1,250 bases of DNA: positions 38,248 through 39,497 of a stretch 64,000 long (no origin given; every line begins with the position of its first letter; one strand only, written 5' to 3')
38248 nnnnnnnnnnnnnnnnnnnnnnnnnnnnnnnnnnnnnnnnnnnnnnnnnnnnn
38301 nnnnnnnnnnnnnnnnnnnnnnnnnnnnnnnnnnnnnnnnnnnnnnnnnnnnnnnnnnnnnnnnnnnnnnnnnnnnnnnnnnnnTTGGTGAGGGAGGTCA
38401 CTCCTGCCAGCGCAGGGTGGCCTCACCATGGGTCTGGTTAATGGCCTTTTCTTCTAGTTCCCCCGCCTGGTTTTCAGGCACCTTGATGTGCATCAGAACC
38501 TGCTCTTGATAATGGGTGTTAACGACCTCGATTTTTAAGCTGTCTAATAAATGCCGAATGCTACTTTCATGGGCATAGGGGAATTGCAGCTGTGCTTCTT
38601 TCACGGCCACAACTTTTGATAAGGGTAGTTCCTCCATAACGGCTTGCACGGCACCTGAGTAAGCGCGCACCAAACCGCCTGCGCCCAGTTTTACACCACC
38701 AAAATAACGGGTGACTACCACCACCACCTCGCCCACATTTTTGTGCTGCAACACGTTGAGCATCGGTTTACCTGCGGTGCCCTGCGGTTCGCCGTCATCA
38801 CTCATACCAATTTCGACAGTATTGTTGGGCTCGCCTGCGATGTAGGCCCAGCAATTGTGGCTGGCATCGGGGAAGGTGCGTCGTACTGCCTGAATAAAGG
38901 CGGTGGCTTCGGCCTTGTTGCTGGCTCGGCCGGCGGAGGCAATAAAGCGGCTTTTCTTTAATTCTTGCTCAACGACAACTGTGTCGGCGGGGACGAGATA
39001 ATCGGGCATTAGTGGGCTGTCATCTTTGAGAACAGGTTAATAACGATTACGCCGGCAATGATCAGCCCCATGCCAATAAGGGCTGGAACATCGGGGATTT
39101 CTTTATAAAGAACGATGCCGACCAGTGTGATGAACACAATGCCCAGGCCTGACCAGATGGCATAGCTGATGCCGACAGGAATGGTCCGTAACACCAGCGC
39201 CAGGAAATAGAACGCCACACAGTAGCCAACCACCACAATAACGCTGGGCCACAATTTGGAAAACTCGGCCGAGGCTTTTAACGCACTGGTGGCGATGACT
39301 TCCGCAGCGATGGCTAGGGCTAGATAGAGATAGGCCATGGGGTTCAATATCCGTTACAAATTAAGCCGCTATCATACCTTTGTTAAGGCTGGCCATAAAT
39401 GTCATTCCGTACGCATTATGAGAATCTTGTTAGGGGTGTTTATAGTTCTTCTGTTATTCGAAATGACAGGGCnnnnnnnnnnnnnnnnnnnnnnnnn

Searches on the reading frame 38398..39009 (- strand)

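Call 9: search_protein_families(library=ncbifam, proteins=[window:38398-39009:-], max_evalue=0.00001)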
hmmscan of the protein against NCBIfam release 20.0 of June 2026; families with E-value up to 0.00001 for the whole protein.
window:38398-39009:- (203 aa): 2 families
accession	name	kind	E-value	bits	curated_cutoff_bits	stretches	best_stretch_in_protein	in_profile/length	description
TIGR00257.1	IMPACT_YIGZ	hypoth_equivalog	1.2e-61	207.8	167.95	1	2-201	3-202/205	YigZ family protein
NF008600.0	PRK11568.1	equivalog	1.2e-60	204.5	298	1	1-199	1-199/204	IMPACT family protein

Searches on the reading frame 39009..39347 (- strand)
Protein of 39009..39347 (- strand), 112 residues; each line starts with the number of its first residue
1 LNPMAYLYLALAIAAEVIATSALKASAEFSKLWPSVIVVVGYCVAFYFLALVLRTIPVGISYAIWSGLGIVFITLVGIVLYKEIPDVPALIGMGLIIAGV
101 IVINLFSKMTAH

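Call 9: search_protein_families(library=ncbifam, proteins=[window:39009-39347:-], max_evalue=0.00001)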
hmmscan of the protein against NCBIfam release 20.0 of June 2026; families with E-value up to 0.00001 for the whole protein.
window:39009-39347:- (112 aa): 22 families
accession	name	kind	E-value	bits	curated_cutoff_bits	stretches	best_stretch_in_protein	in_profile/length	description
NF033137.0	SMR_qac_int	equivalog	2.3e-39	134.3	188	1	6-112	3-109/109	Qac family quaternary ammonium compound efflux SMR transporter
NF000148.1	SMR_qac_pB8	exception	3.4e-39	133.9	200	1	5-112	3-110/110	Qac-pB8 family quaternary ammonium compound efflux SMR transporter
NF000067.2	SMR_qac_FL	exception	1.4e-35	122.2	205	1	6-112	4-110/110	quaternary ammonium compound efflux SMR transporter QacL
NF007087.1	PRK09541.1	subfamily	8.2e-35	119.6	162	1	5-112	3-110/110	EmrE family multidrug efflux SMR transporter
NF033136.1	SMR_qac_K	exception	1e-34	119.5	205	1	5-112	3-110/110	quaternary ammonium compound efflux SMR transporter QacK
NF000278.1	SMR_qac_G2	exception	1.4e-34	118.8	220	1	5-112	3-110/110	quaternary ammonium compound efflux SMR transporter QacG2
NF042984.1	SMR_efflux_EmrE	exception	2.8e-32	111.3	226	1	5-112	3-110/110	multidrug efflux SMR transporter EmrE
NF000276.2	SMR_qac_E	exception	6.7e-32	109.9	185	1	5-103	2-100/101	quaternary ammonium compound efflux SMR transporter QacE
NF051481.1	EbrA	exception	2.2e-28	98.7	160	1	5-105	4-104/104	SMR family multidrug efflux transporter EbrA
NF000384.1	QacCGHJ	equivalog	5.6e-28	97.3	160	1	4-108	1-105/107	QacCGHJ group quaternary ammonium compound efflux SMR transporter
NF000277.1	qac_SMR_G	exception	3.6e-27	94.8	200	1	4-108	1-105/107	quaternary ammonium compound efflux SMR transporter QacG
NF012170.0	qac_SMR_J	exception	1.5e-25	89.5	210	1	4-107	1-104/107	quaternary ammonium compound efflux SMR transporter QacJ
NF051482.1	EbrB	exception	1e-24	87.2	160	1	6-104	4-102/105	SMR family multidrug efflux transporter EbrB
NF000279.1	qac_SMR_H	exception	2.3e-24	85.8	205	1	4-107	1-104/107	quaternary ammonium compound efflux SMR transporter QacH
NF000023.1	qac_SMR_C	exception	5.5e-24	84.4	200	1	4-107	1-104/107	quaternary ammonium compound efflux SMR transporter QacC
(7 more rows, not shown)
